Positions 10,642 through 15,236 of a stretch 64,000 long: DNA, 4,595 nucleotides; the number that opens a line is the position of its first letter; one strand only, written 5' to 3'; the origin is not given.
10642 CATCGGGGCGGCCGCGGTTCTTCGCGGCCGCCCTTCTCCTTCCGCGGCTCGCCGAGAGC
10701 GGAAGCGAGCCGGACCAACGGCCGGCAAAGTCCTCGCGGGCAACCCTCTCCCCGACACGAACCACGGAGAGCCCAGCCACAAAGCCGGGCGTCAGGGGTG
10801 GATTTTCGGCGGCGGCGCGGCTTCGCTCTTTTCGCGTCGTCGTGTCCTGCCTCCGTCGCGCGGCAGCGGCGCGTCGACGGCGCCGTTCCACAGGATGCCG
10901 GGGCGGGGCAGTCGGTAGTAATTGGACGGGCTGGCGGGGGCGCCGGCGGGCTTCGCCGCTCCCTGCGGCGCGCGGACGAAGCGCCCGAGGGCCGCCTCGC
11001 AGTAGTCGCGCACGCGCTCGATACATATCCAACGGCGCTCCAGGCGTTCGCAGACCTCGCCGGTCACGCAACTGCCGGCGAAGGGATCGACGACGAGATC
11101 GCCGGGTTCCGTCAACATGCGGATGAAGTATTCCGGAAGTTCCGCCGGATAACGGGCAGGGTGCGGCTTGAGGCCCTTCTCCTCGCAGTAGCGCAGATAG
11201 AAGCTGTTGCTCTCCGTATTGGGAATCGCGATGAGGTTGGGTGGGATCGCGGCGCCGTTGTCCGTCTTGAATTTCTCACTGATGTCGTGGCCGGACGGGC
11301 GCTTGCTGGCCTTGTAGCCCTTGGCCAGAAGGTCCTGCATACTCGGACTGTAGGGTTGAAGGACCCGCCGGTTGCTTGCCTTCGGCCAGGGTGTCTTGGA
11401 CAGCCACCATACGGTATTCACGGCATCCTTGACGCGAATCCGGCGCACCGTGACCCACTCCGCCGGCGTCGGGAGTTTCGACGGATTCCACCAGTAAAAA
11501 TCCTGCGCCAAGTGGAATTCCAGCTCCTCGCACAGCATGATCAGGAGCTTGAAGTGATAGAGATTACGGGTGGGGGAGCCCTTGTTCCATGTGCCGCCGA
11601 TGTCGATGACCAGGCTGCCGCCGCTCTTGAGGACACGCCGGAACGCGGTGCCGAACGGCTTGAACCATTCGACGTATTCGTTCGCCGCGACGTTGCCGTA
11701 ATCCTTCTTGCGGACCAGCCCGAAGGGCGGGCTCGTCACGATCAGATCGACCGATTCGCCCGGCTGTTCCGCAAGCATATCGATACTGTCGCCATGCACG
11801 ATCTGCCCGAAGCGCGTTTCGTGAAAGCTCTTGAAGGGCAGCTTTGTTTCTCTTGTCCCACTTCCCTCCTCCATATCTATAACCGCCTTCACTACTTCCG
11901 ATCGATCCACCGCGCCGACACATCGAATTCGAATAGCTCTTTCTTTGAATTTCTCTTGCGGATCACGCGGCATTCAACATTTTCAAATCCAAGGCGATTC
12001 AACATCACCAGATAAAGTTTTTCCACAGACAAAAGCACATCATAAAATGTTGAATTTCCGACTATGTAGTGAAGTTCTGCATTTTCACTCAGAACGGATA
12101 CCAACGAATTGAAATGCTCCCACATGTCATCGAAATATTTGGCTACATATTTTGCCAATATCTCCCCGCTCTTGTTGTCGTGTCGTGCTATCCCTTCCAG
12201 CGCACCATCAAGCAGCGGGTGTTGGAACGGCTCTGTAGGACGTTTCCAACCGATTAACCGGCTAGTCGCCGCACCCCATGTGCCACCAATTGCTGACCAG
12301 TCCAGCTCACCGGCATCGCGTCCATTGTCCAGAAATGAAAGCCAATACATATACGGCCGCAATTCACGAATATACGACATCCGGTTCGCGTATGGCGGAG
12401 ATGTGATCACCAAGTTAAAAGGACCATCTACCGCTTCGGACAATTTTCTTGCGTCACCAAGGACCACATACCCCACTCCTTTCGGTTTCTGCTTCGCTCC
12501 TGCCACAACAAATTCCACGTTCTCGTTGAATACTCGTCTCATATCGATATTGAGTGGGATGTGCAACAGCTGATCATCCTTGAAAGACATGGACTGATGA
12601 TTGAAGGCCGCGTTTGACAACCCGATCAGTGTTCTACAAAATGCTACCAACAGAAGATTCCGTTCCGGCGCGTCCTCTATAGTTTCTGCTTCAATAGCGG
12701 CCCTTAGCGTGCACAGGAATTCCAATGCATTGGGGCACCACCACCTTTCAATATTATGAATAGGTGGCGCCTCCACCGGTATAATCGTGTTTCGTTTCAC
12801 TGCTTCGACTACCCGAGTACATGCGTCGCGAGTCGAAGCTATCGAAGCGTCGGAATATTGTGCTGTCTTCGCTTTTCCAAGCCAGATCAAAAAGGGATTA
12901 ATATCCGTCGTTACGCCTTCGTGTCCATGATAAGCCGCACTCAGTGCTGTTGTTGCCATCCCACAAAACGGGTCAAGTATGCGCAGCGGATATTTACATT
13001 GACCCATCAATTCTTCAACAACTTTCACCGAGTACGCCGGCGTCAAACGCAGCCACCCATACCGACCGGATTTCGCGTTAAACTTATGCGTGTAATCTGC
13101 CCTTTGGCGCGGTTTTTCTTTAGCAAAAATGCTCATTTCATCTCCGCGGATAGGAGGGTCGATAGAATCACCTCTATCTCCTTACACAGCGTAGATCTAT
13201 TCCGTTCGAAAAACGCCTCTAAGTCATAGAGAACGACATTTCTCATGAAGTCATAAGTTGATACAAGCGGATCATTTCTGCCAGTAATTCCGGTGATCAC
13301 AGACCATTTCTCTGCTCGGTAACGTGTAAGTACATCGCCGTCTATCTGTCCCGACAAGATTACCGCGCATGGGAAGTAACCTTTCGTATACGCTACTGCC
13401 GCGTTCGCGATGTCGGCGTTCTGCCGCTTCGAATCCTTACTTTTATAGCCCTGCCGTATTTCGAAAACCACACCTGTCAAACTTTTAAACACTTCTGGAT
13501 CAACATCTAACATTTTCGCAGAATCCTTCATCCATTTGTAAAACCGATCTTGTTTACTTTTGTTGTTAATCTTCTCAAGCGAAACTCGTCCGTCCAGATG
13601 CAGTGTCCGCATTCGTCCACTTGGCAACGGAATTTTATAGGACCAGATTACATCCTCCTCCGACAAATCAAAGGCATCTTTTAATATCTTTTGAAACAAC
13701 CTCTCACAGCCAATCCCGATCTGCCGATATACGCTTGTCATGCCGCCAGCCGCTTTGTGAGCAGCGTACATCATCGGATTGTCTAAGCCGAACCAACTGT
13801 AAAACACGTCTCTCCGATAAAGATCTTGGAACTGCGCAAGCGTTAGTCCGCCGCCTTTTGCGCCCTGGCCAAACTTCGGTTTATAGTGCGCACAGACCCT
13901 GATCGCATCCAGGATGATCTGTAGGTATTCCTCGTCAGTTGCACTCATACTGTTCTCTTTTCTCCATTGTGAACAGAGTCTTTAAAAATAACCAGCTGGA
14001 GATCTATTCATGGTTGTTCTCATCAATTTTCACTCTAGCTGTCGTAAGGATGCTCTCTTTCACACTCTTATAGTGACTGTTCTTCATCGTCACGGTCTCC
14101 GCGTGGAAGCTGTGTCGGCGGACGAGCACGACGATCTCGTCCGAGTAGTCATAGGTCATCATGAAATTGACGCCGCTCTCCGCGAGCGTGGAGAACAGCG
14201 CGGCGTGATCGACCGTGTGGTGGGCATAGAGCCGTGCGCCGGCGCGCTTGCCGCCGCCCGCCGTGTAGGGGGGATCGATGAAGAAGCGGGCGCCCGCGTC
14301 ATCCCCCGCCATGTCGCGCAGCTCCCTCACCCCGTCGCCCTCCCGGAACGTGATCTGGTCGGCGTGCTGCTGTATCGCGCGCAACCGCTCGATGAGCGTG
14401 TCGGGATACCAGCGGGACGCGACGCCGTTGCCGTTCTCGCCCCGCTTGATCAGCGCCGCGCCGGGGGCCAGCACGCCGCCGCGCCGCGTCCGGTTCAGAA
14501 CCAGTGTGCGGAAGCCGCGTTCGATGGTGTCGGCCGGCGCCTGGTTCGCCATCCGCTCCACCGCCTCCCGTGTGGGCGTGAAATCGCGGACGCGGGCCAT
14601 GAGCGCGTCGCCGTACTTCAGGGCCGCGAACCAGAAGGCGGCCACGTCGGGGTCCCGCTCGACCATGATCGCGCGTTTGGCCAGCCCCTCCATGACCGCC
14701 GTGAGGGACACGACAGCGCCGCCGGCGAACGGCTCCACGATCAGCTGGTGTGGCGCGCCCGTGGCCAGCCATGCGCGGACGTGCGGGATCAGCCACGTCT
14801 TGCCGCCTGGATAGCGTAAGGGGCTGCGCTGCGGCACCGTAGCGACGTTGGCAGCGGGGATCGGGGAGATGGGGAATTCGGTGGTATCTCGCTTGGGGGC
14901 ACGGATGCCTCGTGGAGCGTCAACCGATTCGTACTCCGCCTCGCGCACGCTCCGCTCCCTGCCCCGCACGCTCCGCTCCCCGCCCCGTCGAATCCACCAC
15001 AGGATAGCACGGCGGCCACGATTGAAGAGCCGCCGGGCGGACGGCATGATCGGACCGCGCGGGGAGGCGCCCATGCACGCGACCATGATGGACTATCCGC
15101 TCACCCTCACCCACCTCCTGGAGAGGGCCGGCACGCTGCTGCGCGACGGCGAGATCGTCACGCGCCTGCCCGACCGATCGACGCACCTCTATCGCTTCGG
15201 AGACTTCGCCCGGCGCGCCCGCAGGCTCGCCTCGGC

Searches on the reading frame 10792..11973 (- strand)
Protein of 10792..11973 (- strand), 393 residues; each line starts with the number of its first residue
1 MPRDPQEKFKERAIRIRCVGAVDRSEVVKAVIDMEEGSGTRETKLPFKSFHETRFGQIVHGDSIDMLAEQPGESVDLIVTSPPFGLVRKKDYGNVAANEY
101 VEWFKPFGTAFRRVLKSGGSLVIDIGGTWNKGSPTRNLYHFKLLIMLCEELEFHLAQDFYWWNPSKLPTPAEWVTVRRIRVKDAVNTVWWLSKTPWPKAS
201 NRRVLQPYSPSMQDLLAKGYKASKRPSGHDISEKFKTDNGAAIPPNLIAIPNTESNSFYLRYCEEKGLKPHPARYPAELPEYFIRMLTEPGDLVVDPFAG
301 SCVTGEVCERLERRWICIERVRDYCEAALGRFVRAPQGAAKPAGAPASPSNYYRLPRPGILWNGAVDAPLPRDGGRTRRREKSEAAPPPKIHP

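Call 30: search_protein_families(library=pfam, proteins=[window:10792-11973:-], max_evalue=0.001)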
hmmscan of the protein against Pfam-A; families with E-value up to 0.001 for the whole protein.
window:10792-11973:- (393 aa): 1 family
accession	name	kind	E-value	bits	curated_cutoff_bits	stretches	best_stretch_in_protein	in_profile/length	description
PF01555.25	N6_N4_Mtase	-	1.5e-40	139.9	26.7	1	75-328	1-219/221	DNA methylase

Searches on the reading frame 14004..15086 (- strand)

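Call 30: search_protein_families(library=pfam, proteins=[window:14004-15086:-], max_evalue=0.001)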
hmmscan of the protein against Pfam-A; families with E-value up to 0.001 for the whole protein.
window:14004-15086:- (360 aa): 1 family
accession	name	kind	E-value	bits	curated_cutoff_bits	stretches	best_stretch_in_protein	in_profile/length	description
PF02086.21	MethyltransfD12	-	2.6e-07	31.1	22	0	92-132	1-40/253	D12 class N6 adenine-specific DNA methyltransferase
